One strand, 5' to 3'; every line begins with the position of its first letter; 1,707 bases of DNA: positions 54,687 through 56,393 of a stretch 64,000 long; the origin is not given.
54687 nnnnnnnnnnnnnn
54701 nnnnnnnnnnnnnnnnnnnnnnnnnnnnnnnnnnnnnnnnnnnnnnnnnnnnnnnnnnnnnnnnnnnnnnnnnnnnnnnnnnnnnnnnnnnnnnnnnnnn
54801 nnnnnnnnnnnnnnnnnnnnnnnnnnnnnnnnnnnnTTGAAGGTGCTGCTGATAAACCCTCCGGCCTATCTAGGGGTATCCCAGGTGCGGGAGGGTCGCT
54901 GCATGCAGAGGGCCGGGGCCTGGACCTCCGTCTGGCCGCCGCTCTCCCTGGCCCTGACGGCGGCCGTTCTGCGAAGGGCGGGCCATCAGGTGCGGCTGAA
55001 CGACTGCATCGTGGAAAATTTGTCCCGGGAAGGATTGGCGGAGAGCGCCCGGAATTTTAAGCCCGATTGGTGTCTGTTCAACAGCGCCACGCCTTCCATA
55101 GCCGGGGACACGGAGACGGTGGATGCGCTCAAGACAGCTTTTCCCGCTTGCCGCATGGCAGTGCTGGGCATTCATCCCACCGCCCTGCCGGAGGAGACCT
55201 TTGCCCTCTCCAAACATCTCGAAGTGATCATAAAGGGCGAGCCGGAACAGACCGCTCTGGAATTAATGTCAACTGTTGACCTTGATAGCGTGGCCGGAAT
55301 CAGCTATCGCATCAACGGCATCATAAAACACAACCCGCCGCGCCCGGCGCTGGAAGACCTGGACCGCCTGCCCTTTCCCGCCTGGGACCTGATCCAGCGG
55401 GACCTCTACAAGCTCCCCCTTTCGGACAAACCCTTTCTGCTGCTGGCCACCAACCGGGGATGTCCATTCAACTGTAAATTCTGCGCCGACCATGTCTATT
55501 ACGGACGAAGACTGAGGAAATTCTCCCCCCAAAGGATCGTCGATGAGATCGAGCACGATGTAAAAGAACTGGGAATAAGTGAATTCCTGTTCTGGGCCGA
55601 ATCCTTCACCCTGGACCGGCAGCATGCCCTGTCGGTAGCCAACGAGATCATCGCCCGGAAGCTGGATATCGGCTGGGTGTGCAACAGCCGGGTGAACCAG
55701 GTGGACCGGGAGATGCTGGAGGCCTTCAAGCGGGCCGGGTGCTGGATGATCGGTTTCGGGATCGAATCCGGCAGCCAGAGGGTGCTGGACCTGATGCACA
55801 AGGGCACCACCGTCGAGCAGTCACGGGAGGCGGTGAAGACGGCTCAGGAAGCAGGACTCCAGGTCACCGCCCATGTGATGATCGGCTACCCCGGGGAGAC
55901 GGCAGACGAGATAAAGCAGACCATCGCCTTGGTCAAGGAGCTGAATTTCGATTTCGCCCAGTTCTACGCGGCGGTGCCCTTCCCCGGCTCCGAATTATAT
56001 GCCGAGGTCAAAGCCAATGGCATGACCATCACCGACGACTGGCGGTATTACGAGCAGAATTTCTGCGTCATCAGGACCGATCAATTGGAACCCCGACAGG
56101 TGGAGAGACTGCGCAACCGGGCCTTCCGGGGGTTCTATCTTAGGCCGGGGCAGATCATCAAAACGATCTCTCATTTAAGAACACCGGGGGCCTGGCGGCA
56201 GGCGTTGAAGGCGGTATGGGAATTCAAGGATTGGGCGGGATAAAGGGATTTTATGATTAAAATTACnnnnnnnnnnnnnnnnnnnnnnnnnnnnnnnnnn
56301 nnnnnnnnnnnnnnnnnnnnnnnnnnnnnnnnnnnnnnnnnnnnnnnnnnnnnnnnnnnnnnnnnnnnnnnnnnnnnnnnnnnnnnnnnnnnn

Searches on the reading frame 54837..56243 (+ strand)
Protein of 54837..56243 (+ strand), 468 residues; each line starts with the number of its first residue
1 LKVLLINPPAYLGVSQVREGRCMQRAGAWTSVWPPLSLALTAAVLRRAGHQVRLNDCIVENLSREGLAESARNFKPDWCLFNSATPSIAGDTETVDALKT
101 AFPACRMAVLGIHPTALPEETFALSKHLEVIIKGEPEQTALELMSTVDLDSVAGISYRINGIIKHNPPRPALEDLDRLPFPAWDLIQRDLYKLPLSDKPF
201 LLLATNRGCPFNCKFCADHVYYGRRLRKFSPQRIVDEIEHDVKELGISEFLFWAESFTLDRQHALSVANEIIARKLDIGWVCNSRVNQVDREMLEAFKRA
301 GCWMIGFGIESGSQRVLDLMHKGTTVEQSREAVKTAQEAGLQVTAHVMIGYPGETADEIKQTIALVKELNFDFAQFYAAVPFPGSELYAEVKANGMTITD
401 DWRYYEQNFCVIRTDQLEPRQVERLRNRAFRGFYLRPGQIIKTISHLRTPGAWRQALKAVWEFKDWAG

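Call 3: search_protein_families(library=pfam, proteins=[window:54837-56243:+], max_evalue=0.01)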
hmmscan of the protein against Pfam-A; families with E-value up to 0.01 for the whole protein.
window:54837-56243:+ (468 aa): 2 families
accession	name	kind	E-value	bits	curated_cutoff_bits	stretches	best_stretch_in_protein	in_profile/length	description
PF04055.27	Radical_SAM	-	8e-28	98.1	29.5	1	206-365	4-165/166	Radical SAM superfamily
PF02310.24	B12-binding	-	2.6e-13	50.3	32.1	1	31-142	10-119/121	B12 binding domain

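Call 4: search_protein_families(library=ncbifam, proteins=[window:54837-56243:+], max_evalue=0.01)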
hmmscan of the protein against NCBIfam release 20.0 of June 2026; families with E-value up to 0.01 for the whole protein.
window:54837-56243:+ (468 aa): 42 families (the best 25 are shown)
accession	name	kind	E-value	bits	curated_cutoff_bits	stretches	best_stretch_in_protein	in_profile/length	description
TIGR03471.1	HpnJ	equivalog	8.9e-73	245.8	577.6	1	1-447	1-446/472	hopanoid biosynthesis associated radical SAM protein HpnJ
TIGR02026.1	BchE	equivalog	5.4e-61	207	481.35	1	31-436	18-430/497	magnesium-protoporphyrin IX monomethyl ester anaerobic oxidative cyclase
NF050148.1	rSAM_ApyD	equivalog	1.1e-44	152.9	750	1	31-410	21-409/645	RiPP biosynthesis radical SAM protein ApyD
NF038361.1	rSAM_Sden_1168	equivalog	1.8e-36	125.8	575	2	148-426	222-508/560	Sden_1168 family B12-binding radical SAM P-methyltransferase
NF033070.1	rSAM_AprD4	equivalog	8.3e-36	123.8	500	1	30-424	37-422/456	AprD4 family radical SAM diol-dehydratase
TIGR04014.1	B12_SAM_MJ_0865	equivalog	1.5e-34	119.6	360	1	126-392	88-359/434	methyl-coenzyme M reductase glutamine C-methyltransferase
TIGR04072.2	rSAM_ladder_B12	equivalog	4.6e-33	114.5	360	1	35-397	18-378/443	lipid biosynthesis B12-binding/radical SAM protein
TIGR04385.1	B12_rSAM_cofa1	equivalog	1.5e-31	110.1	450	1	41-369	26-364/438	B12 lower ligand biosynthesis radical SAM protein BzaD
TIGR04367.1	HpnR_B12_rSAM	equivalog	7.9e-31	107.1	650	1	35-414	22-394/490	hopanoid C-3 methylase HpnR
TIGR04479.1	bcpD_PhpK_rSAM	subfamily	2.2e-30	105.5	600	1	142-373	190-413/504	PhpK family radical SAM P-methyltransferase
TIGR04295.1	B12_rSAM_oligo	hypoth_equivalog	2e-27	95.9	400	1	35-390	25-383/422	TIGR04295 family B12-binding domain-containing radical SAM protein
TIGR03975.1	rSAM_ocin_1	subfamily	3.4e-26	91.9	281.85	1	120-369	174-430/606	RiPP maturation radical SAM C-methyltransferase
TIGR04013.1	B12_SAM_MJ_1487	hypoth_equivalog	3.3e-24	85.4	251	2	303-389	267-355/382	TIGR04013 family B12-binding domain/radical SAM domain-containing protein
NF040546.1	rSAM_CUAEP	equivalog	1.1e-19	70.5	500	1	34-369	12-341/468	CUAEP/CCAEP-tail radical SAM (seleno)protein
NF033712.0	B12_rSAM_KedN5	subfamily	1.1e-17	63.5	700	1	96-358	83-359/624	KedN5 family methylcobalamin-dependent radical SAM C-methyltransferase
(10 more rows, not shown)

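Call 11: find_encoding_contigs(protein=window:54837-56243:+, flank=10000, max_places=6)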
Protein window:54837-56243:+ (468 aa): no gene with exactly this product is on record in the collection.

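Call 12: find_homologous_proteins(query=window:54837-56243:+)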
Query window:54837-56243:+ (468 aa): 2498 proteins with E <= 0.001 among 8000 candidates; the best 120 are listed.
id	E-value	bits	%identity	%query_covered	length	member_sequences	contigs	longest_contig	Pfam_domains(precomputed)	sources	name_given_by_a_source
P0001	0.0e+0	1036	100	95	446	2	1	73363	PF04055.28,PF02310.25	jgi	jgi:radical SAM superfamily enzyme YgiQ (UPF0313 family)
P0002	1.1e-293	992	90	100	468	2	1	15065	PF04055.28,PF02310.25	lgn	-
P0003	9.6e-279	943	85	100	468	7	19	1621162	PF04055.28,PF02310.25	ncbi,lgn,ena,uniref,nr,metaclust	ncbi:MAG: hypothetical protein A2509_00255 [Candidatus Edwardsbacteria bacterium RIFOXYD12_FULL_50_1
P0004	1.8e-266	902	81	100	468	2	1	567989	PF04055.28,PF02310.25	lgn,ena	-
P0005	3.7e-250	849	76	100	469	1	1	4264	PF04055.28,PF02310.25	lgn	-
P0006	1.3e-243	827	73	100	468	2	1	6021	PF04055.28,PF02310.25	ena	-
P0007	1.4e-241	820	75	100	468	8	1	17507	PF04055.28,PF02310.25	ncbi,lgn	-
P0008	1.7e-241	820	72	100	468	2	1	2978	PF04055.28,PF02310.25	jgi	-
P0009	1.7e-240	817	72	100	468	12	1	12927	PF04055.28,PF02310.25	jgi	-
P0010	9.3e-240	814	73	100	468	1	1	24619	PF04055.28,PF02310.25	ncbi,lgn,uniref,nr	ncbi:radical SAM protein [candidate division TA06 bacterium]|uniref:Radical SAM protein n=1 Tax=cand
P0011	2.5e-230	783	71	100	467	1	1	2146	PF04055.28,PF02310.25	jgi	jgi:anaerobic magnesium-protoporphyrin IX monomethyl ester cyclase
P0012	4.8e-222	756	71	95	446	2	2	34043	PF04055.28,PF02310.25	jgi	jgi:radical SAM superfamily enzyme YgiQ (UPF0313 family)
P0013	3.9e-206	704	64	100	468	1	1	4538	PF04055.28,PF02310.25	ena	-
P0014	6.6e-195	666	62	100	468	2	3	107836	PF04055.28,PF02310.25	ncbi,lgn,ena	-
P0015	1.5e-188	646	61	98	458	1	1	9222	PF04055.28,PF02310.25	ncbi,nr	ncbi:MAG TPA: radical SAM protein, partial [Candidatus Edwardsbacteria bacterium]|nr:radical SAM pro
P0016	1.3e-172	593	56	100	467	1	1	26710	PF04055.28,PF02310.25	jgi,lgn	jgi:radical SAM superfamily enzyme YgiQ (UPF0313 family)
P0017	3.5e-172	592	56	100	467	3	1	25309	PF04055.28,PF02310.25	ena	-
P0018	1.4e-168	580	54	100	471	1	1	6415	PF04055.28,PF02310.25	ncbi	-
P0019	3.0e-167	575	55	100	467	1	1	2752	PF04055.28,PF02310.25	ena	-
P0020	4.6e-167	575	54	100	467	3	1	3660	PF04055.28,PF02310.25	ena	-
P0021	2.5e-165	569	53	100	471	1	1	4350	PF04055.28,PF02310.25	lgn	-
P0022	5.0e-163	561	55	96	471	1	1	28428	PF04055.28,PF02310.25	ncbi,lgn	-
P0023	7.9e-163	561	56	98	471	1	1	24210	PF04055.28,PF02310.25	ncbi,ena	-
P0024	1.2e-162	560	53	99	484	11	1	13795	PF04055.28,PF02310.25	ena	-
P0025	4.4e-162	558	53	100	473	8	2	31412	PF04055.28,PF02310.25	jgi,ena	-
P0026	4.6e-162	558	53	100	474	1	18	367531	PF04055.28,PF02310.25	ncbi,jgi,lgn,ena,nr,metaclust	ncbi:MAG TPA: hypothetical protein DEE98_03380 [Elusimicrobia bacterium]|nr:MAG: hypothetical protei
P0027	5.5e-162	558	53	100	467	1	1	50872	PF04055.28,PF02310.25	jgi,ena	-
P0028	1.1e-161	557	52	100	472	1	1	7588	PF04055.28,PF02310.25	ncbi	-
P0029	7.9e-161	554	53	100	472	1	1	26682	PF04055.28,PF02310.25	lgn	-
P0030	7.7e-160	551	55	97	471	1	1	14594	PF04055.28,PF02310.25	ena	-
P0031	1.0e-159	551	51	99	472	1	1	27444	PF04055.28,PF02310.25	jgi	jgi:radical SAM superfamily enzyme YgiQ (UPF0313 family)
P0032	2.1e-159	549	52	100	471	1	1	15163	PF04055.28,PF02310.25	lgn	-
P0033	8.6e-159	547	50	100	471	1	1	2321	PF04055.28,PF02310.25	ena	-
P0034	9.7e-159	547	50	100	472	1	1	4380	PF04055.28,PF02310.25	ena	-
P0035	5.2e-158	545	52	100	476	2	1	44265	PF04055.28,PF02310.25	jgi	jgi:radical SAM superfamily enzyme YgiQ (UPF0313 family)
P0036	7.1e-158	544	51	100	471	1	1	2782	PF04055.28,PF02310.25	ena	-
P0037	1.1e-157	544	53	96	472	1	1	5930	PF04055.28,PF02310.25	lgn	-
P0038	1.7e-157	543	52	100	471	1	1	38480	PF04055.28,PF02310.25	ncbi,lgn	-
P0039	4.2e-157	542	52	100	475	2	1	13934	PF04055.28,PF02310.25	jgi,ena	-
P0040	4.2e-157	542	51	100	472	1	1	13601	PF04055.28,PF02310.25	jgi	-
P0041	4.5e-157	542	51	100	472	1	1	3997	PF04055.28,PF02310.25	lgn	-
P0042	2.3e-156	539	51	100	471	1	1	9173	PF04055.28,PF02310.25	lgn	-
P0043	3.4e-156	539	51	100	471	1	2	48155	PF04055.28,PF02310.25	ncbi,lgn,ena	-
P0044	6.0e-156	538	51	100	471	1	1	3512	PF04055.28,PF02310.25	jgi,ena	-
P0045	1.5e-155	537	51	100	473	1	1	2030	PF04055.28,PF02310.25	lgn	-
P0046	2.0e-155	536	53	100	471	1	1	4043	PF04055.28,PF02310.25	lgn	-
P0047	2.6e-155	536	51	100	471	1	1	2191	PF04055.28,PF02310.25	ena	-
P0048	5.0e-155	535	51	100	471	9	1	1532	PF04055.28,PF02310.25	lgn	-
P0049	8.9e-155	534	51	100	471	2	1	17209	PF04055.28,PF02310.25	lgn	-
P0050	1.3e-154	534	51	100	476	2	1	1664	PF04055.28,PF02310.25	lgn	-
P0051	1.6e-154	533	50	100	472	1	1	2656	PF04055.28,PF02310.25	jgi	jgi:radical SAM superfamily enzyme YgiQ (UPF0313 family)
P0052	1.9e-154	533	51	100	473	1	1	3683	PF04055.28,PF02310.25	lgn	-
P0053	2.1e-154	533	50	100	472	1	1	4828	PF04055.28,PF02310.25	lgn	-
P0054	2.2e-154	533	50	100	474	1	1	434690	PF04055.28,PF02310.25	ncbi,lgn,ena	-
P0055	6.1e-154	531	53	95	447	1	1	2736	PF04055.28,PF02310.25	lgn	-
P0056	1.1e-153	531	52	100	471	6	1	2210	PF04055.28,PF02310.25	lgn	-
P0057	1.4e-153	530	51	100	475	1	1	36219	PF04055.28,PF02310.25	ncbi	-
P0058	1.8e-153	530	51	100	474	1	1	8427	PF04055.28,PF02310.25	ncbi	-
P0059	1.8e-153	530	50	100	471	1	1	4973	PF04055.28,PF02310.25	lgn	-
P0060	1.9e-153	530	52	100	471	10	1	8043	PF04055.28,PF02310.25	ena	-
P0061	2.9e-153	529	51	100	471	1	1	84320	PF04055.28,PF02310.25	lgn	-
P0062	3.2e-153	529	50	100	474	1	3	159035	PF04055.28,PF02310.25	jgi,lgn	jgi:radical SAM superfamily enzyme YgiQ (UPF0313 family)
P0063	7.6e-153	528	51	100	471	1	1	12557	PF04055.28,PF02310.25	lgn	-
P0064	9.1e-153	528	50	100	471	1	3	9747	PF04055.28,PF02310.25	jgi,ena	-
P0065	1.6e-152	527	51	100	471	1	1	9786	PF04055.28,PF02310.25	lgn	-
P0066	2.0e-152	526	50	100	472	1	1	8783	PF04055.28,PF02310.25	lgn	-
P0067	2.8e-152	526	51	99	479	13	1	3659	PF04055.28,PF02310.25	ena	-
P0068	5.7e-152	525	50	100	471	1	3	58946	PF04055.28,PF02310.25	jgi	-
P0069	1.1e-151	524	50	100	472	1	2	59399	PF04055.28,PF02310.25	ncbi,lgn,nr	ncbi:MAG: radical SAM protein [Actinobacteria bacterium]|nr:radical SAM protein [Actinomycetota bact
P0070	1.7e-151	523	51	100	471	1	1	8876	PF04055.28,PF02310.25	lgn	-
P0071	1.8e-151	523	50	100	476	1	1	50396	PF04055.28,PF02310.25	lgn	-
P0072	2.2e-151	523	51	100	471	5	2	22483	PF04055.28,PF02310.25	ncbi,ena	-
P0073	4.0e-151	522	50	100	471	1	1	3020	PF04055.28,PF02310.25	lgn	-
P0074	5.2e-151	522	50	100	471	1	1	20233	PF04055.28,PF02310.25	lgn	-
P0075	6.4e-151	521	50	100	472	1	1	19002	PF04055.28,PF02310.25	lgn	-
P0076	7.6e-151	521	51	100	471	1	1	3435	PF04055.28,PF02310.25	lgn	-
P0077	9.8e-151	521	53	100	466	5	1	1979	PF04055.28,PF02310.25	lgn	-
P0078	1.2e-150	521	50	100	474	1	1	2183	PF04055.28,PF02310.25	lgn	-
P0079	1.4e-150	520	50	100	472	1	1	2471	PF04055.28,PF02310.25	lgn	-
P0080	1.4e-150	520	49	100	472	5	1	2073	PF04055.28,PF02310.25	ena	-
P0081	1.5e-150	520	50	100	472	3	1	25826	PF04055.28,PF02310.25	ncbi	ncbi:MAG: B12-binding domain-containing radical SAM protein [Thermoleophilia bacterium]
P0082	2.1e-150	520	51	100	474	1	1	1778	PF04055.28,PF02310.25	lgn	-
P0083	2.5e-150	519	51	96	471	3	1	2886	PF04055.28,PF02310.25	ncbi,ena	ncbi:MAG: radical SAM protein [Actinomycetota bacterium]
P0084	5.0e-150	519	49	100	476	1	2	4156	PF04055.28,PF02310.25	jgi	-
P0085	6.2e-150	518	51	100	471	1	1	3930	PF04055.28,PF02310.25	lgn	-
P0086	6.6e-150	518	50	100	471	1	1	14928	PF04055.28,PF02310.25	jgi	jgi:anaerobic magnesium-protoporphyrin IX monomethyl ester cyclase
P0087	7.7e-150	518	49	100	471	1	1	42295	PF04055.28,PF02310.25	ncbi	ncbi:B12-binding domain-containing radical SAM protein [Patescibacteria group bacterium]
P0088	1.1e-149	517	50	100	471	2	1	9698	PF04055.28,PF02310.25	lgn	-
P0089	1.1e-149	517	51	100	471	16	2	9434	PF04055.28,PF02310.25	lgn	-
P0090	1.2e-149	517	50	100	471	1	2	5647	PF04055.28,PF02310.25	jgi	-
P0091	2.3e-149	516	49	100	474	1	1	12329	PF04055.28,PF02310.25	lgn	-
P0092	2.9e-149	516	49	100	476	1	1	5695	PF04055.28,PF02310.25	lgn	-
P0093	3.3e-149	516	49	99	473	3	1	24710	PF04055.28,PF02310.25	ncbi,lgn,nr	ncbi:MAG: B12-binding domain-containing radical SAM protein [Actinobacteria bacterium]|nr:B12-bindin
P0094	4.5e-149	515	50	100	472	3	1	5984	PF04055.28,PF02310.25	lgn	-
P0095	4.6e-149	515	50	100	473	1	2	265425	PF04055.28,PF02310.25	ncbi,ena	-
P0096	4.6e-149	515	50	100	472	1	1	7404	PF04055.28,PF02310.25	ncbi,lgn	-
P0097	4.7e-149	515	50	100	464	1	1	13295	PF04055.28,PF02310.25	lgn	-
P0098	6.1e-149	515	50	100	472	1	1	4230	PF04055.28,PF02310.25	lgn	-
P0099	8.3e-149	515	51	95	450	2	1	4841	PF04055.28,PF02310.25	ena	-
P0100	8.6e-149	514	48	100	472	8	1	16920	PF04055.28,PF02310.25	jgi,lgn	-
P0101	1.9e-148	513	50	100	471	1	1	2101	PF04055.28,PF02310.25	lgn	-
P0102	3.4e-148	512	51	100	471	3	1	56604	PF04055.28,PF02310.25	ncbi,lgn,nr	ncbi:MAG: B12-binding domain-containing radical SAM protein [Planctomycetes bacterium]|nr:B12-bindin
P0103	4.4e-148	512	49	100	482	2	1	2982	PF04055.28,PF02310.25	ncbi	-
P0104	4.5e-148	512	50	100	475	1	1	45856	PF04055.28,PF02310.25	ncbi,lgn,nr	ncbi:MAG: radical SAM protein [Candidatus Omnitrophota bacterium]|nr:radical SAM protein [Candidatus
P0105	5.0e-148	512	50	100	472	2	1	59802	PF04055.28,PF02310.25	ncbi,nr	ncbi:MAG: B12-binding domain-containing radical SAM protein [Actinobacteria bacterium]|nr:B12-bindin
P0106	7.8e-148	511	48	100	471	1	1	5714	PF04055.28,PF02310.25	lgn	-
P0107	1.7e-147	510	49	100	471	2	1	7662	PF04055.28,PF02310.25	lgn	-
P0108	2.9e-147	509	49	100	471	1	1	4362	PF04055.28,PF02310.25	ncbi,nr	ncbi:radical SAM protein [bacterium]|nr:radical SAM protein [candidate division CSSED10-310 bacteriu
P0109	3.7e-147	509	49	100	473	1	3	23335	PF04055.28,PF02310.25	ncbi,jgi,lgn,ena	-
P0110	4.2e-147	509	48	100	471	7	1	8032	PF04055.28,PF02310.25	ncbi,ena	-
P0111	5.8e-147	508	48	100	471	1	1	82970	PF04055.28,PF02310.25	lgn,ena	-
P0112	6.8e-147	508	50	100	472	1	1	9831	PF04055.28,PF02310.25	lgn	-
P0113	7.3e-147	508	49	100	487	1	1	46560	PF04055.28,PF02310.25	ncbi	ncbi:MAG: radical SAM protein [bacterium]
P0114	8.1e-147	508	51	100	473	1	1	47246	PF04055.28,PF02310.25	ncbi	ncbi:MAG: radical SAM protein [Candidatus Gottesmanbacteria bacterium]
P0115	1.1e-146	508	50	100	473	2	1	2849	PF04055.28,PF02310.25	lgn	-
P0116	1.7e-146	507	50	100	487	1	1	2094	PF04055.28,PF02310.25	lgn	-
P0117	1.7e-146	507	49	100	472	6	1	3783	PF04055.28,PF02310.25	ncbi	-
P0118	1.7e-146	507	48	100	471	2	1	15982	PF04055.28,PF02310.25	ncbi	-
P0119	2.0e-146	507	49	100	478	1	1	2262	PF04055.28,PF02310.25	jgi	jgi:radical SAM superfamily enzyme YgiQ (UPF0313 family)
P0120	2.4e-146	506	51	100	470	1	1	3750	PF04055.28,PF02310.25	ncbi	-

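Call 14: find_encoding_contigs(protein=P0026, flank=8000, max_places=2)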
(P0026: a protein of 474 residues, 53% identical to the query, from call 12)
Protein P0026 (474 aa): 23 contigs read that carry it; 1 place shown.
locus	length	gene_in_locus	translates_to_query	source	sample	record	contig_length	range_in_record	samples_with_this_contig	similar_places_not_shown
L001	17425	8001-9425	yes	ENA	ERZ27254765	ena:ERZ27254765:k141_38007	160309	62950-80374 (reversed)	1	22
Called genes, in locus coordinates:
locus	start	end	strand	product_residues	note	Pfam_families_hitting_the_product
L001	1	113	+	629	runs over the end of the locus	PF13522:GATase_6, PF13537:GATase_7, PF12481:DUF3700 (weak), PF00733:Asn_synthase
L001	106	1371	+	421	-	PF13439:Glyco_transf_4, PF13579:Glyco_trans_4_4, PF13692:Glyco_trans_1_4 (faint)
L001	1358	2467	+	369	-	PF02350:Epimerase_2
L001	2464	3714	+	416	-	PF13231:PMT_2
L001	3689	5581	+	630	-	PF13522:GATase_6, PF13537:GATase_7, PF00733:Asn_synthase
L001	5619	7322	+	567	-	-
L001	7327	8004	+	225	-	PF00535:Glycos_transf_2, PF13641:Glyco_tranf_2_3 (weak)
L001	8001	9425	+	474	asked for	PF02310:B12-binding, PF04055:Radical_SAM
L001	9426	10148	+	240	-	PF00398:RrnaAD (weak), PF01209:Ubie_methyltran, PF05401:NodS, PF13489:Methyltransf_23, PF08241:Methyltransf_11, PF08242:Methyltransf_12, PF13649:Methyltransf_25, PF13847:Methyltransf_31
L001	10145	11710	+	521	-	PF13231:PMT_2 (weak)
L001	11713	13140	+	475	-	PF02310:B12-binding, PF04055:Radical_SAM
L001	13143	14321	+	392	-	PF01075:Glyco_transf_9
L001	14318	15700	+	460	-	PF04055:Radical_SAM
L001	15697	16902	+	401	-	PF13231:PMT_2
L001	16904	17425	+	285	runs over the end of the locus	PF02353:CMAS (weak), PF08003:Methyltransf_9 (weak), PF13489:Methyltransf_23, PF07021:MetW (weak), PF08241:Methyltransf_11, PF08242:Methyltransf_12, PF13649:Methyltransf_25, PF13847:Methyltransf_31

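Call 15: find_encoding_contigs(protein=P0069, flank=8000, max_places=2)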
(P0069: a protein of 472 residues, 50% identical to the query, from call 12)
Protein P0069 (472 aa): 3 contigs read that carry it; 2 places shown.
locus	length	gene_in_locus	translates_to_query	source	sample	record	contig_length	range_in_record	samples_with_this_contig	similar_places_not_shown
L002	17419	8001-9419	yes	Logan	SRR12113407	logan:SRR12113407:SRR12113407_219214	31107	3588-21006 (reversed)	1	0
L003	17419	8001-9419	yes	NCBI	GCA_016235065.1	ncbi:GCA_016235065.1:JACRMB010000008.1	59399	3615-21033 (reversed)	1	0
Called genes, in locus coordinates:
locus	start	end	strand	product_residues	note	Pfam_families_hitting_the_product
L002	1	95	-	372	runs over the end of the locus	PF13439:Glyco_transf_4, PF13579:Glyco_trans_4_4, PF20706:GT4-conflict, PF00534:Glycos_transf_1, PF13692:Glyco_trans_1_4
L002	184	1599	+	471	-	PF13727:CoA_binding_3, PF02397:Bac_transf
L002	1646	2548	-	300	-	-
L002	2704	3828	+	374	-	PF13439:Glyco_transf_4, PF00534:Glycos_transf_1, PF13692:Glyco_trans_1_4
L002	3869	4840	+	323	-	PF01209:Ubie_methyltran (weak), PF13489:Methyltransf_23, PF13847:Methyltransf_31, PF08241:Methyltransf_11, PF08242:Methyltransf_12, PF13649:Methyltransf_25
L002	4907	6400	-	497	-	PF01943:Polysacc_synt, PF13440:Polysacc_synt_3, PF03023:MurJ (weak)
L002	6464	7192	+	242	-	PF01048:PNP_UDP_1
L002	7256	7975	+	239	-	PF00535:Glycos_transf_2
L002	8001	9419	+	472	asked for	PF02310:B12-binding, PF04055:Radical_SAM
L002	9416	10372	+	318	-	PF13489:Methyltransf_23, PF13847:Methyltransf_31, PF08241:Methyltransf_11, PF08242:Methyltransf_12, PF13649:Methyltransf_25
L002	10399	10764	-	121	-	-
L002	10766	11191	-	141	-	-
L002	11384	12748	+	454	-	PF02310:B12-binding (weak), PF04055:Radical_SAM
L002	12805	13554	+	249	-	PF00535:Glycos_transf_2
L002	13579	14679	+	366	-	PF13353:Fer4_12 (weak), PF04055:Radical_SAM, PF13186:SPASM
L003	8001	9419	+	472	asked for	PF02310:B12-binding, PF04055:Radical_SAM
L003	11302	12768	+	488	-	PF02310:B12-binding, PF04055:Radical_SAM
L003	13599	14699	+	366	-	PF13353:Fer4_12 (weak), PF04055:Radical_SAM, PF13186:SPASM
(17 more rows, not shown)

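Call 16: find_encoding_contigs(protein=P0087, flank=8000, max_places=2)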
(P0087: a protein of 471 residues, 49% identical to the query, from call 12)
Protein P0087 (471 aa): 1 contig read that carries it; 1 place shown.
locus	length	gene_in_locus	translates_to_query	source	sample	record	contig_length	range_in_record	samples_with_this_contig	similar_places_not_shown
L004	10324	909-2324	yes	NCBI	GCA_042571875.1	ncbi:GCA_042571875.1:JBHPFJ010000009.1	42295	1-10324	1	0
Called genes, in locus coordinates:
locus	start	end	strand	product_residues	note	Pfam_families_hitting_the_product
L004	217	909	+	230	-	PF00535:Glycos_transf_2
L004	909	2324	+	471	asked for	PF02310:B12-binding, PF04055:Radical_SAM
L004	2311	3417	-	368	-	PF01264:Chorismate_synt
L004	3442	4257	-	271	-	PF08501:Shikimate_dh_N, PF01488:Shikimate_DH, PF18317:SDH_C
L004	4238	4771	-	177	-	PF13238:AAA_18 (faint), PF01202:SKI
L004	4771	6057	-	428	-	PF00275:EPSP_synthase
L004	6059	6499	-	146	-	PF01220:DHquinase_II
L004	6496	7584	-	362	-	PF01761:DHQ_synthase, PF24621:DHQS_C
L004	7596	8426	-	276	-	PF00535:Glycos_transf_2, PF13641:Glyco_tranf_2_3, PF13632:Glyco_trans_2_3 (weak)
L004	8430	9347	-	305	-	PF04055:Radical_SAM, PF13353:Fer4_12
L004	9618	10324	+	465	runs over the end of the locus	PF02310:B12-binding, PF04055:Radical_SAM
